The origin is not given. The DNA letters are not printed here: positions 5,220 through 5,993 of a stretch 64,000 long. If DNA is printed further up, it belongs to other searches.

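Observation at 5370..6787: Fic-HIT two-gene operon: possible nucleotidylation writer/eraser or toxin module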

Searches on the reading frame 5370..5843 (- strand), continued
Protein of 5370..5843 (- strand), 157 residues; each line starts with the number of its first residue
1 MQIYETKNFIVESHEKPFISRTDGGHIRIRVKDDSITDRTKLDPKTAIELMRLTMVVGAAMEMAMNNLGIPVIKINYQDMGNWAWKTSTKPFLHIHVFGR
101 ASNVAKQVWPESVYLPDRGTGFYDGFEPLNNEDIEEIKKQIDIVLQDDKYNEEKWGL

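Call 50: search_protein_families(library=pfam, alignment_id=A3, max_evalue=0.001)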
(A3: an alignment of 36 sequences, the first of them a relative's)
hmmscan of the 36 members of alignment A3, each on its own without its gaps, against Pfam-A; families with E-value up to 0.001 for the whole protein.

A. member 1, L001:4848-5993:+ (381 aa): 2 families
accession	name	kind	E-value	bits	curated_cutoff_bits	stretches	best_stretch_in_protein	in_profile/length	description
PF02661.23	Fic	-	5.2e-20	72.5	24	1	126-231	1-93/93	Fic/DOC family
PF13784.11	Fic_N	-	7.3e-20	71.2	26.7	1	37-117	1-81/82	Fic/DOC family N-terminal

B. families by the number of members that match (of 36 scanned): 75 families (the first 25 are shown)
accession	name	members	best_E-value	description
PF00306.32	ATP-synt_ab_C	4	5.5e-43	ATP synthase alpha/beta chain, C terminal domain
PF00006.31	ATP-synt_ab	3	7.7e-83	ATP synthase alpha/beta family, nucleotide-binding domain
PF00004.35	AAA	3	1.5e-21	ATPase family associated with various cellular activities (AAA)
PF02874.29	ATP-synt_ab_N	3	1.2e-07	ATP synthase alpha/beta family, beta-barrel domain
PF06745.19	ATPase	3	7.8e-06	KaiC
PF00931.28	NB-ARC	3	8.6e-05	NB-ARC domain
PF05496.18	RuvB_N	2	7e-82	Holliday junction DNA helicase RuvB P-loop domain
PF03462.23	PCRF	2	1.9e-50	PCRF domain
PF00472.26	RF-1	2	1e-39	RF-1 domain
PF00005.33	ABC_tran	2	3.1e-39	ABC transporter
PF17864.7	AAA_lid_4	2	1.3e-32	RuvB AAA lid domain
PF05491.19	RuvB_C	2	3.1e-27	RuvB C-terminal winged helix domain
PF00535.33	Glycos_transf_2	2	9.8e-26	Glycosyl transferase family 2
PF01926.29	MMR_HSR1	2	5.7e-23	50S ribosome-binding GTPase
PF13304.12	AAA_21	2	1e-18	AAA domain, putative AbiEii toxin, Type IV TA system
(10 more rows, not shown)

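Call 51: search_protein_families(library=pfam, proteins=[L088:3312-3995:+], max_evalue=0.01)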
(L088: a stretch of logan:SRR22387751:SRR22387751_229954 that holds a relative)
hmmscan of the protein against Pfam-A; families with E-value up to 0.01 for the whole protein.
L088:3312-3995:+ (227 aa): 0 families

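Call 52: search_protein_families(library=padloc, proteins=[window:5370-5843:-], max_evalue=0.01)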
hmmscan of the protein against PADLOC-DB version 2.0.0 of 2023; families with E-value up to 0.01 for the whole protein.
window:5370-5843:- (157 aa): 0 families

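Call 65: search_protein_representatives(alignment_id=A1)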
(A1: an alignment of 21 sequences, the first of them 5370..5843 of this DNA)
Query: 21 sequences, 158 profile positions. Proteins with E-value up to 0.001 (for the whole library): 285; up to 1e-10: 176; up to 1e-30: 32. The best 150 are listed.
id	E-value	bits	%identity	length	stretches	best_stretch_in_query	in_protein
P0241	1.8e-61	222.5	-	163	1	3-156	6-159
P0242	3.8e-61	221.4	-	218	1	3-158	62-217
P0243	1.2e-59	216.5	-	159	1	1-158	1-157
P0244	1.4e-50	187.1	-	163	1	1-153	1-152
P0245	7.5e-50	184.7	-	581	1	3-158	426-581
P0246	3.4e-49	182.6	-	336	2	2-151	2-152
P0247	2.8e-48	179.5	-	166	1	3-158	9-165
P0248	1.5e-47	177.2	-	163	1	3-157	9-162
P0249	4.2e-45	169.3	-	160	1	2-158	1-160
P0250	2.9e-44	166.5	-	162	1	1-158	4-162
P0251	9.3e-44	164.9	-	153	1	2-158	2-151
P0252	3.5e-43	163.0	-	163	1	2-158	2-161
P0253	3.6e-43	162.9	-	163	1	4-158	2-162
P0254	3.0e-40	153.5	-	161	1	3-157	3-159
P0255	1.1e-39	151.6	-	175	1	3-157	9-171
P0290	9.3e-28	112.9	-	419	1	2-147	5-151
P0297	8.8e-27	109.7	-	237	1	4-140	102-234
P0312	3.6e-24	101.2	-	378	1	3-148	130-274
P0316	2.7e-23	98.4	-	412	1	3-148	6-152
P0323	2.7e-22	95.1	-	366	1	4-141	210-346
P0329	1.5e-21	92.7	-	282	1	4-143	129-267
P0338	5.4e-20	87.7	-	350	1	4-148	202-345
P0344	2.1e-18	82.5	-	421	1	3-149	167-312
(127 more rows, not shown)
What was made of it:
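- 5370..5843 (-): 157-aa divergent HIT-fold protein, a member of a small family of Patescibacteria and DPANN archaea. 285 clusters at 50% identity in 1.84 billion proteins (call 65).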

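Call 66: search_protein_families(library=pfam, proteins=[P0245, P0246, P0290, P0312, P0316, P0323, P0329, P0338, P0344, P0297], max_evalue=0.001)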
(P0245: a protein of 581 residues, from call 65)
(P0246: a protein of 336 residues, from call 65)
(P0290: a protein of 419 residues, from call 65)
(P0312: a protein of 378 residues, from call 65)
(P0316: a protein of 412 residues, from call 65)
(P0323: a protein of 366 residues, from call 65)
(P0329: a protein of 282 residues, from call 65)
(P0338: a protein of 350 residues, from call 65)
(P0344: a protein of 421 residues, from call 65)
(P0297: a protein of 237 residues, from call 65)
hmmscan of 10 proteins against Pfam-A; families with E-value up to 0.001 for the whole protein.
P0245 (581 aa): 2 families
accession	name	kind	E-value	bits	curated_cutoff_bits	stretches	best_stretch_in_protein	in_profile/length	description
PF00300.27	His_Phos_1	-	7.8e-46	156.6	21.7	1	3-179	1-183/194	Histidine phosphatase superfamily (branch 1)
PF03009.23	GDPD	-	2.3e-39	136.4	23.6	1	188-410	1-244/244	Glycerophosphoryl diester phosphodiesterase family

P0246 (336 aa): 1 family
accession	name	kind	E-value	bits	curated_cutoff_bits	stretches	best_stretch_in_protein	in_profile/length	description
PF16286.10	DUF4932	-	4.3e-05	23.5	28.7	0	289-323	125-159/332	Domain of unknown function (DUF4932)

P0290 (419 aa): 6 families
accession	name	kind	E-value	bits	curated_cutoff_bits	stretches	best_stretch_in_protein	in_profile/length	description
PF08241.18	Methyltransf_11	-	5.7e-20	72.2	21.2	1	197-286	1-95/95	Methyltransferase domain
PF13649.12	Methyltransf_25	-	4.1e-14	53.5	27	1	196-282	1-97/97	Methyltransferase domain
PF13489.12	Methyltransf_23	-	3.1e-12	47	27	1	179-305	8-134/164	Methyltransferase domain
PF01209.24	Ubie_methyltran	-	1.5e-10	41.3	20.1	1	225-327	90-198/233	ubiE/COQ5 methyltransferase family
PF08242.18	Methyltransf_12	-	2.8e-10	41.2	30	1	197-284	1-98/98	Methyltransferase domain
PF13847.12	Methyltransf_31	-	4.3e-07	30.2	27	1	193-288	4-111/145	Methyltransferase domain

P0312 (378 aa): 0 families

P0316 (412 aa): 6 families
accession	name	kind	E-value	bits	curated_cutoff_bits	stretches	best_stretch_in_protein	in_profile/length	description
PF08241.18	Methyltransf_11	-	1.3e-15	58.2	21.2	1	193-281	1-94/95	Methyltransferase domain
PF13489.12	Methyltransf_23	-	1.4e-15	57.8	27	1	172-322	4-156/164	Methyltransferase domain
PF13649.12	Methyltransf_25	-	9.5e-13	49.1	27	1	192-277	1-96/97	Methyltransferase domain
PF08242.18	Methyltransf_12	-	1.2e-07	32.8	30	1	193-279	1-97/98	Methyltransferase domain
PF01209.24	Ubie_methyltran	-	3.4e-07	30.3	20.1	1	191-288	50-157/233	ubiE/COQ5 methyltransferase family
PF13847.12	Methyltransf_31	-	2.8e-05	24.3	27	1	190-287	5-120/145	Methyltransferase domain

P0323 (366 aa): 0 families

P0329 (282 aa): 0 families

P0338 (350 aa): 0 families

P0344 (421 aa): 0 families

P0297 (237 aa): 1 family
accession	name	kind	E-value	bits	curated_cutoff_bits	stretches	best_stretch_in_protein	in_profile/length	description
PF01725.21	Ham1p_like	-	8.9e-06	26.2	22.5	1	5-77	106-175/186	Ham1 family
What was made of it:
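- The HIT family is occasionally fused to His_Phos_1 plus GDPD, to a methyltransferase, or to Ham1, but never to a Fic (call 66). HIT has no PADLOC match (call 52) and is never fused to a Fic (call 66).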

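Call 69: find_encoding_contigs(protein=P0002, flank=3000, max_places=2)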
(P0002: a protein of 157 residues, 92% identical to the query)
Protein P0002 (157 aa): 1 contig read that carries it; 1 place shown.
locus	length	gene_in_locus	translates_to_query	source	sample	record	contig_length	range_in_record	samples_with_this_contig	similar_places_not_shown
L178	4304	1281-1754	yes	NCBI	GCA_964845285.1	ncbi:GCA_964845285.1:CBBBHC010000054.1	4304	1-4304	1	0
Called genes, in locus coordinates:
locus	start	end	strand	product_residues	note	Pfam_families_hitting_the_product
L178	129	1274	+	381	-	PF13784:Fic_N, PF02661:Fic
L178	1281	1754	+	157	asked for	-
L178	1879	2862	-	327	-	PF00551:Formyl_trans_N, PF02911:Formyl_trans_C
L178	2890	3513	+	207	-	PF09335:VTT_dom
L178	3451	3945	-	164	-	PF01327:Pep_deformylase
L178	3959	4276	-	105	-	-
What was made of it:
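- Fic381 followed by HIT, with the same fmt-VTT-def synteny, in L178 (call 69), and Fic381 followed by HIT in L001.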

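Call 70: find_encoding_contigs(protein=P0017, flank=3000, max_places=2)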
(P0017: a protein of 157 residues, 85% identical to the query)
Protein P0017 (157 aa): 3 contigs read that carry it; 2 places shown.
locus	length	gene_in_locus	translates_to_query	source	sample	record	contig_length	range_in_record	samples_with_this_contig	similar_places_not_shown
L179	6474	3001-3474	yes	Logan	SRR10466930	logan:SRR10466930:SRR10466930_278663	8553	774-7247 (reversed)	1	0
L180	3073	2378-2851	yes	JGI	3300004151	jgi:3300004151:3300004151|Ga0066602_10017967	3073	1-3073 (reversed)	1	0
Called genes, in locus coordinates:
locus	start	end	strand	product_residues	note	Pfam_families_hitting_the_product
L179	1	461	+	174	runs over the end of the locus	PF01467:CTP_transf_like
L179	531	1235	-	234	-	PF00702:Hydrolase, PF13419:HAD_2, PF13242:Hydrolase_like (weak)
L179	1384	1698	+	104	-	PF01022:HTH_5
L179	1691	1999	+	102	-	PF13192:Thioredoxin_3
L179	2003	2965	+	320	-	PF03773:ArsP_1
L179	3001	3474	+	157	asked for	-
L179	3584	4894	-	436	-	PF02308:MgtC, PF13194:DUF4010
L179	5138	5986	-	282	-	-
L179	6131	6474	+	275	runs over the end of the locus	PF01978:TrmB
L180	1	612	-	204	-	?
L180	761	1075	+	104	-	PF01022:HTH_5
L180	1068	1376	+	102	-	PF13192:Thioredoxin_3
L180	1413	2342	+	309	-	PF03773:ArsP_1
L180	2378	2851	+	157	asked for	-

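Call 71: find_encoding_contigs(protein=P0020, flank=3000, max_places=2)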
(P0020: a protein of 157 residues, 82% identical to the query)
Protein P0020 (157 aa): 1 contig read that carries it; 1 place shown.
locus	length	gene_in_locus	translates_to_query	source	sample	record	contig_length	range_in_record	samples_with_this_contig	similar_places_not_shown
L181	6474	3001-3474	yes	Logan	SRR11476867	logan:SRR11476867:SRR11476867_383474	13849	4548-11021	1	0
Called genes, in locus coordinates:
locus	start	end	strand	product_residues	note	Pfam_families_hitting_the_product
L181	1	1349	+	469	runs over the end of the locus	PF17767:NAPRTase_N, PF17956:NAPRTase_C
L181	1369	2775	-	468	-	PF00753:Lactamase_B, PF23023:Anti-Pycsar_Apyc1 (weak), PF12706:Lactamase_B_2 (weak), PF16661:Lactamase_B_6, PF10996:Beta-Casp, PF07521:RMMBL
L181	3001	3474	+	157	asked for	-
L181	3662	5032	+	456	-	PF18962:Por_Secre_tail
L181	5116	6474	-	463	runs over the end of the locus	PF00474:SSF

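Call 72: search_protein_families(library=padloc, proteins=[L087:1739-2767:+, L001:4848-5993:+, L088:3312-3995:+, L081:85-813:+], max_evalue=0.001)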
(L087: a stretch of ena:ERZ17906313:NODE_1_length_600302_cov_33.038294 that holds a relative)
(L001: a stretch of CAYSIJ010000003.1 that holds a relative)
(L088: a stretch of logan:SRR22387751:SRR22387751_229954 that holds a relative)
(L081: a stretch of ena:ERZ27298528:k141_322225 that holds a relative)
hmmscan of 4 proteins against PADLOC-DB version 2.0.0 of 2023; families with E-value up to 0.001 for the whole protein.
L087:1739-2767:+ (342 aa): 8 families
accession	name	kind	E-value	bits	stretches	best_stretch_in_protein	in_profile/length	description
PDLC03963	SoFic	-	1.5e-44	150.8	1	47-339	60-349/361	-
PDLC04966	PDC-S24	-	4.4e-17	60.1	1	101-210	230-340/497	-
PDLC04836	PDC-S04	-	8.3e-13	46.1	1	48-257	30-238/244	-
PDLC04840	PDC-S04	-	5e-12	44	1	48-202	16-170/227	-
PDLC04839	PDC-S04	-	2.4e-09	35.1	1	126-244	80-195/205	-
PDLC04837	PDC-S04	-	2.3e-08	31.6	1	48-206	30-184/234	-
PDLC04842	PDC-S04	-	2.2e-05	22.3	1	66-208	7-132/202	-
PDLC04838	PDC-S04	-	2.4e-05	22.2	1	180-209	136-165/209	-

L001:4848-5993:+ (381 aa): 7 families
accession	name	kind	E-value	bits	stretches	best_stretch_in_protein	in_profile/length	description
PDLC03963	SoFic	-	4.1e-106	353.4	1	15-379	5-359/361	-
PDLC04966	PDC-S24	-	2.6e-17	60.9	1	126-259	231-365/497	-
PDLC04840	PDC-S04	-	6.9e-17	59.9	1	105-234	53-177/227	-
PDLC04837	PDC-S04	-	2.9e-16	57.5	1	75-227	33-179/234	-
PDLC04836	PDC-S04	-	5.2e-16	56.5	1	89-227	49-183/244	-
PDLC04839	PDC-S04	-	2.9e-12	44.7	1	126-236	58-164/205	-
PDLC04838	PDC-S04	-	2.5e-06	25.4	1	152-236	84-167/209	-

L088:3312-3995:+ (227 aa): 0 families

L081:85-813:+ (242 aa): 23 families
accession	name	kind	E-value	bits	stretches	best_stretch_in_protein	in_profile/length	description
PDLC02304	AbiEii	-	2.2e-27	94.6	1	1-230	1-232/260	AbiEii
PDLC02313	AbiEii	-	3.6e-27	93.5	1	1-235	1-238/254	AbiEii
PDLC02323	AbiEii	-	8.8e-27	92.3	1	1-188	1-190/248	AbiEii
PDLC02293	AbiEii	-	7.6e-22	76.1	1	5-197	4-204/270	AbiEii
PDLC02307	AbiEii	-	2.4e-17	61.5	1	37-195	22-157/219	AbiEii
PDLC02330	AbiEii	-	8e-17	59.7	1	41-238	25-217/219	AbiEii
PDLC02296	AbiEii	-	1.7e-16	58.2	1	12-102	15-107/282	AbiEii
PDLC02328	AbiEii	-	4.9e-16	57.3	1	41-185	13-145/203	AbiEii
PDLC02305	AbiEii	-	3.2e-14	50.9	1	40-206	42-213/306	AbiEii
PDLC02294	AbiEii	-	6.6e-14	50.4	1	40-186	42-190/260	AbiEii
PDLC02290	AbiEii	-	2.2e-13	48.4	1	41-206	23-181/290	AbiEii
PDLC02306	AbiEii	-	2.4e-11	41.8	1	36-85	34-83/280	AbiEii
PDLC02324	AbiEii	-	2.6e-11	41.7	1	40-194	24-167/231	AbiEii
PDLC02303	AbiEii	-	5.2e-10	37.2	1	4-191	3-190/249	AbiEii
PDLC02292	AbiEii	-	9e-10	36.8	1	12-132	19-135/283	AbiEii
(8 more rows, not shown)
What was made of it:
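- Closest known: SoFic single-gene anti-phage defence. Same: The paralogues that occupy the same slot match at 1.5e-44 and 4e-106 (call 72).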
